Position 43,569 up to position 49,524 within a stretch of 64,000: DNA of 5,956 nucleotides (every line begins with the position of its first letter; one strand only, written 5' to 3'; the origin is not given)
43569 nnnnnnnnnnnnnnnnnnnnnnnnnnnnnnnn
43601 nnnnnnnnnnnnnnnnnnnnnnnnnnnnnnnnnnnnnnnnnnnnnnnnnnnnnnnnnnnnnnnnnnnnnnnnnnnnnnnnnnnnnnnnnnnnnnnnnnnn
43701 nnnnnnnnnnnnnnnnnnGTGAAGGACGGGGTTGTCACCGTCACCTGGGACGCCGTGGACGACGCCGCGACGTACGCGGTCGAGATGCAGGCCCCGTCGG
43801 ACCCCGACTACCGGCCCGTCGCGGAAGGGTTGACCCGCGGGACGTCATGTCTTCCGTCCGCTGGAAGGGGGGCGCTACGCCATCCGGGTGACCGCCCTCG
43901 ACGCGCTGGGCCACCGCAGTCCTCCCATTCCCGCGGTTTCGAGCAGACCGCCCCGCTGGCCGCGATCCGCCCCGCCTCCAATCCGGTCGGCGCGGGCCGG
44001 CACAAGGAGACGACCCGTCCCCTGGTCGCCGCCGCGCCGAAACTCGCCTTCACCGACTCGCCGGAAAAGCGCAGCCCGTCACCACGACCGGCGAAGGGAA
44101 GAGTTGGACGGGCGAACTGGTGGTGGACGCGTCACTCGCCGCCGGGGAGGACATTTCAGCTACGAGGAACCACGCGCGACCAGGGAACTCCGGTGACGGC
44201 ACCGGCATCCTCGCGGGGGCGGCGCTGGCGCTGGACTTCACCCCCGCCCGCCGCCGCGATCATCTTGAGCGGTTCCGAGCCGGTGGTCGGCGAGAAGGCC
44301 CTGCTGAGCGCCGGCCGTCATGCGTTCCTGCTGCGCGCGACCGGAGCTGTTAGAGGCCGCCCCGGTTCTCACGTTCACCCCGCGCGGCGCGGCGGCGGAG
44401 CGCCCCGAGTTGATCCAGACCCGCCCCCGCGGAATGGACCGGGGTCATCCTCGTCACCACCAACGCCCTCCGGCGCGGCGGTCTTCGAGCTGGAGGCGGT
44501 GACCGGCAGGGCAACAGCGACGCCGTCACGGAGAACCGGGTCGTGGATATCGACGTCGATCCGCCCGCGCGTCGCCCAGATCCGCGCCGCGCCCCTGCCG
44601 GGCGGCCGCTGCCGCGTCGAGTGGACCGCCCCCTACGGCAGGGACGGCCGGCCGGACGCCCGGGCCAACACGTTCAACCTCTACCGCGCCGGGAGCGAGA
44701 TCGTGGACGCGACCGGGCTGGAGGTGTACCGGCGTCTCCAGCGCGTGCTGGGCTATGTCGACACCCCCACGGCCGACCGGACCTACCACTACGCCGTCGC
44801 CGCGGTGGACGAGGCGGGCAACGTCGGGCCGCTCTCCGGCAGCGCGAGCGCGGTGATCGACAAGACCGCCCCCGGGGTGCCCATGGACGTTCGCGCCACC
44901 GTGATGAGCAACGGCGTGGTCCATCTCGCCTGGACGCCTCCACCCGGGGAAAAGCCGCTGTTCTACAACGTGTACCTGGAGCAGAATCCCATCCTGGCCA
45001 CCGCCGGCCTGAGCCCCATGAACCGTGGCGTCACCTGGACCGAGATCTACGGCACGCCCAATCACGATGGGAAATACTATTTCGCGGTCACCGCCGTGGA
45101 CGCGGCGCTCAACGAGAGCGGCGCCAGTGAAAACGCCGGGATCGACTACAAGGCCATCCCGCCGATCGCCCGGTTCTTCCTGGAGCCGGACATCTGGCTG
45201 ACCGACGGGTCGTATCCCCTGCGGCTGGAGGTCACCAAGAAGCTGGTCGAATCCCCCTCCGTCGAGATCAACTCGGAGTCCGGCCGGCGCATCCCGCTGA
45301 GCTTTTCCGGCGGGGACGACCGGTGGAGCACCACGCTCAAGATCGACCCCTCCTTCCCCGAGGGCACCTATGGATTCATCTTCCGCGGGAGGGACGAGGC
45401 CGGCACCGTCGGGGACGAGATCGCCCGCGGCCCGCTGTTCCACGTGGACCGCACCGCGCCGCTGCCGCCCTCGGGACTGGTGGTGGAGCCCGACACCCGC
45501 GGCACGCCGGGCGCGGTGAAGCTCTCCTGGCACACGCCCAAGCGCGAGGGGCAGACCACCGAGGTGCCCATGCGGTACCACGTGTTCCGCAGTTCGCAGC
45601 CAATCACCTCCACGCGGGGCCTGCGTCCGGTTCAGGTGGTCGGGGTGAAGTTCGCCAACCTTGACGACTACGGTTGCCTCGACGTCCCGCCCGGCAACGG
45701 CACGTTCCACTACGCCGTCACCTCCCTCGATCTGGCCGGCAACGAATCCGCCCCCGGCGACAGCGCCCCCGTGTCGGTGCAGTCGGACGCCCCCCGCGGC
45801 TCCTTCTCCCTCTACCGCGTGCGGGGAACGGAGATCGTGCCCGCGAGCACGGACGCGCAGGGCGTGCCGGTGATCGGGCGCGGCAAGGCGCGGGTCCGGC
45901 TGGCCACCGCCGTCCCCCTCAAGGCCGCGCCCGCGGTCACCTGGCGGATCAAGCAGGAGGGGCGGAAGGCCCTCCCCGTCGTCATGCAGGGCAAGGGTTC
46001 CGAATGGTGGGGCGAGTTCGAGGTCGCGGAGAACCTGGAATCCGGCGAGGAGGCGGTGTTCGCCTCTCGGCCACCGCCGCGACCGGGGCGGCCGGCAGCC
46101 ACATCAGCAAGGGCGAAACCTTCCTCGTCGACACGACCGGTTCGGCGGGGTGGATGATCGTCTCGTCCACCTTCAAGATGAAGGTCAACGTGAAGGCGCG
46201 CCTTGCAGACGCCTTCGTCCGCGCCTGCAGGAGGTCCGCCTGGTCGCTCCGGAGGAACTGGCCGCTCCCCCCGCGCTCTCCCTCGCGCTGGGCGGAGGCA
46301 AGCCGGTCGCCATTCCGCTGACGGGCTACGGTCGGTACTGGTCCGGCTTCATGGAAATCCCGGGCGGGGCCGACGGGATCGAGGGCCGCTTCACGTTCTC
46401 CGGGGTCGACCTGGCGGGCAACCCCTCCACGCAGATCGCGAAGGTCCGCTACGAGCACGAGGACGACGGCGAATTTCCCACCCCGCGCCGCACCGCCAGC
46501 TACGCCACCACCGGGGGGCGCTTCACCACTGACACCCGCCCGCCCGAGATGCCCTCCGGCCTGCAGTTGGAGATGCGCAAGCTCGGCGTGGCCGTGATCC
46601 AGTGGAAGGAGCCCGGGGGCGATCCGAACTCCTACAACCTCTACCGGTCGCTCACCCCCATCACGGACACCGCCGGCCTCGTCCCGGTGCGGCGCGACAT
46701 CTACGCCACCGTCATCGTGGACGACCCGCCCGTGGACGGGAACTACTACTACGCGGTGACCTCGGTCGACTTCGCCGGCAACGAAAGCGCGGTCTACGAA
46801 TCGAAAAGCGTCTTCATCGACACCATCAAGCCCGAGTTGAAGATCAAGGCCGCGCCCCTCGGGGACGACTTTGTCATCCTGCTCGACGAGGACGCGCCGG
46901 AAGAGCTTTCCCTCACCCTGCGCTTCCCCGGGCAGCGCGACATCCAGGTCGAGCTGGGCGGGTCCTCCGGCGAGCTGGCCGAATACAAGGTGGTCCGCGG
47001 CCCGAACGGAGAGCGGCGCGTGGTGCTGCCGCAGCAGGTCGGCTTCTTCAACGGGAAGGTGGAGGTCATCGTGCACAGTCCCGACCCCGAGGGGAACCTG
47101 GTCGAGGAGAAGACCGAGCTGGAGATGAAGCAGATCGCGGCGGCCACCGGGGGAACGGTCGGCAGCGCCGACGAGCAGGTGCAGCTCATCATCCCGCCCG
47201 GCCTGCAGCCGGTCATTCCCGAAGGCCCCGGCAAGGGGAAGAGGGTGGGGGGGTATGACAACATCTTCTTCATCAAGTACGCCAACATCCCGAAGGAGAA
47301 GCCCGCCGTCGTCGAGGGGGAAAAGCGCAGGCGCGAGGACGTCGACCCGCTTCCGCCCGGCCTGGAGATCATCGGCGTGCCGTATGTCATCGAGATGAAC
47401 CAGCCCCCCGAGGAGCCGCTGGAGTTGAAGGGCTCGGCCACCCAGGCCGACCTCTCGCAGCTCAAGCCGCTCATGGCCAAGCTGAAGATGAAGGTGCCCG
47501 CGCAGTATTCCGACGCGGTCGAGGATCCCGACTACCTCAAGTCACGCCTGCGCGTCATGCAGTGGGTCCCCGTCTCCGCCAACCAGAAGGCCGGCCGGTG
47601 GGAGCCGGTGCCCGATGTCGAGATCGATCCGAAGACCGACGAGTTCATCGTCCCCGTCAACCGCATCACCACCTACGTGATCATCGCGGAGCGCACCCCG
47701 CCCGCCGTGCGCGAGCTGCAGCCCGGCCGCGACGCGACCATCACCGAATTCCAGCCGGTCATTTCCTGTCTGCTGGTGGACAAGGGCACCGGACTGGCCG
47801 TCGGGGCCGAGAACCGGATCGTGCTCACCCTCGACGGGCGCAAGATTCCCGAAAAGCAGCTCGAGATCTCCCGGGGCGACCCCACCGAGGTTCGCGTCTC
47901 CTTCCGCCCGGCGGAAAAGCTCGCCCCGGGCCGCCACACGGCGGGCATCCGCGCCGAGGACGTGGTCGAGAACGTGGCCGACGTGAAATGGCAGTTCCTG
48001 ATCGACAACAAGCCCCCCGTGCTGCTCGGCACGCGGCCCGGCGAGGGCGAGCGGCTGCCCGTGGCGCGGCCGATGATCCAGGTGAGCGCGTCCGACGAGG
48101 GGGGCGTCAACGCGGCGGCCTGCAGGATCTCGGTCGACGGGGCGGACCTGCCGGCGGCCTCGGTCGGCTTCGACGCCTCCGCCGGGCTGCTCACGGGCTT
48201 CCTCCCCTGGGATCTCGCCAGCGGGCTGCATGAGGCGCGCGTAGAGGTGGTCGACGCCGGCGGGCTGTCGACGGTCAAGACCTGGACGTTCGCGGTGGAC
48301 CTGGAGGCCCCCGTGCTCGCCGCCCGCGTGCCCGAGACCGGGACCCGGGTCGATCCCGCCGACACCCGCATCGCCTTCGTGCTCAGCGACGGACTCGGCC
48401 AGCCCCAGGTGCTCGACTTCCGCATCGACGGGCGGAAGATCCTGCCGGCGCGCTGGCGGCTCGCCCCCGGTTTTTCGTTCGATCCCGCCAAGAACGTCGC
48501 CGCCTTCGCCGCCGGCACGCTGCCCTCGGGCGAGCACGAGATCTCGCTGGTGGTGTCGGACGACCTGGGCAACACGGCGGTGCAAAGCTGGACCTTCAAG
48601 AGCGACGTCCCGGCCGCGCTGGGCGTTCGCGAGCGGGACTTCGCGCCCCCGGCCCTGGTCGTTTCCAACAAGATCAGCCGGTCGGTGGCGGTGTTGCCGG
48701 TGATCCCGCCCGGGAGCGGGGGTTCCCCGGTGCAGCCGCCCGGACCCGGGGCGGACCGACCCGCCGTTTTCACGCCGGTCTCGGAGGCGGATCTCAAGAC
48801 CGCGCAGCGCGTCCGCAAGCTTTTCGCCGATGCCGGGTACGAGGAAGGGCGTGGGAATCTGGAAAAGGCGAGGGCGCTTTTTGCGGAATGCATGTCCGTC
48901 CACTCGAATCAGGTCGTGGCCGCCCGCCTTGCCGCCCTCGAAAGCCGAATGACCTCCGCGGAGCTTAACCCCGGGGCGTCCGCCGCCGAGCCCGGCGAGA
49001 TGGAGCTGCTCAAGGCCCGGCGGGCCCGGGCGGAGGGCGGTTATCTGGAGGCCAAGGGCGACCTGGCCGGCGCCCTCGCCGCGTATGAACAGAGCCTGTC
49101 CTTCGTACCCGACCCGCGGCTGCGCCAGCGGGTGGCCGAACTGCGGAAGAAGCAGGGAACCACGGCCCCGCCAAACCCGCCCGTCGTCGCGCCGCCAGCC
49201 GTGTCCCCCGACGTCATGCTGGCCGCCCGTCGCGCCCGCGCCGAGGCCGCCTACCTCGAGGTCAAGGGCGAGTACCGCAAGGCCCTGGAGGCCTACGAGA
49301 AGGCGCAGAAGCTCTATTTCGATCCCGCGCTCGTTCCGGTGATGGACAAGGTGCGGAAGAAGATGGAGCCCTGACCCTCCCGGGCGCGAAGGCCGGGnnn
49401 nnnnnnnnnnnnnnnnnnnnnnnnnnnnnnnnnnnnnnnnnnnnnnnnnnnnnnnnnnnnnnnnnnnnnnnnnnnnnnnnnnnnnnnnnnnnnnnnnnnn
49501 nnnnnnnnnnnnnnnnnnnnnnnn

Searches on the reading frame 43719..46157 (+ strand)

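Call 14: search_protein_families(library=padloc, proteins=[window:43719-46157:+], max_evalue=0.1)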
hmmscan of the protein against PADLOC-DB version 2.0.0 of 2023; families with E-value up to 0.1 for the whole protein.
window:43719-46157:+ (812 aa): 0 families

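Call 21: search_protein_families(library=pfam, proteins=[window:43719-46157:+], max_evalue=10)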
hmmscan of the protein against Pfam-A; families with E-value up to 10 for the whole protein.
window:43719-46157:+ (812 aa): 4 families
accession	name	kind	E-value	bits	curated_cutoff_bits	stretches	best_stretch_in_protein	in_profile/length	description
PF19077.6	Big_13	-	4.2e-08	34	27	2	437-470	61-94/102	Bacterial Ig-like domain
PF00041.27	fn3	-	0.032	14.9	25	1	388-422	3-38/84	Fibronectin type III domain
PF13860.13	FlgD_ig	-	0.17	12.3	27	0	2-20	46-64/79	FlgD Ig-like domain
PF16794.11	fn3_4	-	0.2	12.1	27.1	0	351-374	77-100/103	Fibronectin-III type domain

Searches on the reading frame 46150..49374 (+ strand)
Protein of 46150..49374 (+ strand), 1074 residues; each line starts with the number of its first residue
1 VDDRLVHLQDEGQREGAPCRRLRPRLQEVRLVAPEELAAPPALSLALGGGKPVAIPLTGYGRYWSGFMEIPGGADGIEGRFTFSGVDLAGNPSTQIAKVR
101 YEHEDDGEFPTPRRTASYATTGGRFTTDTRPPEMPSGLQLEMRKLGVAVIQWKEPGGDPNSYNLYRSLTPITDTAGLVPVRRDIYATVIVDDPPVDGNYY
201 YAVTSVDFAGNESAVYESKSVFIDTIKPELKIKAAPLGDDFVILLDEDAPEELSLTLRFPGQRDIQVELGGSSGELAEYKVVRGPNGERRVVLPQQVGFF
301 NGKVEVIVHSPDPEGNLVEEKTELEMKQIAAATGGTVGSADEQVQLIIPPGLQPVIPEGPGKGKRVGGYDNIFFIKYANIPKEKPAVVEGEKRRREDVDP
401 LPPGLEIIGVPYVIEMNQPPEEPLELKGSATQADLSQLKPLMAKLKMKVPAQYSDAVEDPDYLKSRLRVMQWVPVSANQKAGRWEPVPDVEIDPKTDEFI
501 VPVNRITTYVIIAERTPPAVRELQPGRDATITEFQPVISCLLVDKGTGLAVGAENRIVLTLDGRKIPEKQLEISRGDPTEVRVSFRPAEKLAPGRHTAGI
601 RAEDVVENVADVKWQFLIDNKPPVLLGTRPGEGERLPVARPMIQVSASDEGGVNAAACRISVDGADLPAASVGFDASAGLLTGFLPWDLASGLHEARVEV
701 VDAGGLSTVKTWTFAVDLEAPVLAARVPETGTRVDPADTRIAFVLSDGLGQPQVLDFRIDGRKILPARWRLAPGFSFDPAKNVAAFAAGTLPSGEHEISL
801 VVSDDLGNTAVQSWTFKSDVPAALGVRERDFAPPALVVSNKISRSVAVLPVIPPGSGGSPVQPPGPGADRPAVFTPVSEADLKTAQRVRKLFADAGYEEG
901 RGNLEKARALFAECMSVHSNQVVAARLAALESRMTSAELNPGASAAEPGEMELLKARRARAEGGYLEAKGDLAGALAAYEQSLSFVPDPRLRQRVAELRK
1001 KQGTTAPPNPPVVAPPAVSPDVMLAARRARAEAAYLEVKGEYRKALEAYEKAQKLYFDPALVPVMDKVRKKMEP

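Call 14: search_protein_families(library=padloc, proteins=[window:46150-49374:+], max_evalue=0.1)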
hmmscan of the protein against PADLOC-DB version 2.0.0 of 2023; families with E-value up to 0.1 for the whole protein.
window:46150-49374:+ (1074 aa): 0 families

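Call 21: search_protein_families(library=pfam, proteins=[window:46150-49374:+], max_evalue=10)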
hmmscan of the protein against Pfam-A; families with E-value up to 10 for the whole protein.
window:46150-49374:+ (1074 aa): 11 families
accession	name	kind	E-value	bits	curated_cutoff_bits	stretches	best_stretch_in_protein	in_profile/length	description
PF19077.6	Big_13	-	4e-11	43.7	27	3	581-620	62-102/102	Bacterial Ig-like domain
PF07719.23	TPR_2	-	0.00043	20.6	27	2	1032-1056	7-31/34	Tetratricopeptide repeat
PF05345.18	He_PIG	-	0.00047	21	24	2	658-716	37-95/96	Putative Ig domain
PF00515.34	TPR_1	-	0.019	15.2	27.8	1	1038-1056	13-31/34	Tetratricopeptide repeat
PF13414.12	TPR_11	-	0.028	14.6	26.8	1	968-988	6-26/42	TPR repeat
PF13750.12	Big_3_3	-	0.042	14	27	0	588-625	9-48/157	Bacterial Ig-like domain (group 3)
PF17957.7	Big_7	-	0.073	14.2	24.1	1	628-680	6-52/70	Bacterial Ig domain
PF13181.12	TPR_8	-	0.11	13.1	25.7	1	1039-1056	14-31/34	Tetratricopeptide repeat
PF13428.12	TPR_14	-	0.37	12.1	23.5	1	963-998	8-44/44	Tetratricopeptide repeat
PF13174.12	TPR_6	-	0.82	10.9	26.3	0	1034-1056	9-30/33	Tetratricopeptide repeat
PF13424.12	TPR_12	-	0.96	10.1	30.1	0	1034-1056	53-75/77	Tetratricopeptide repeat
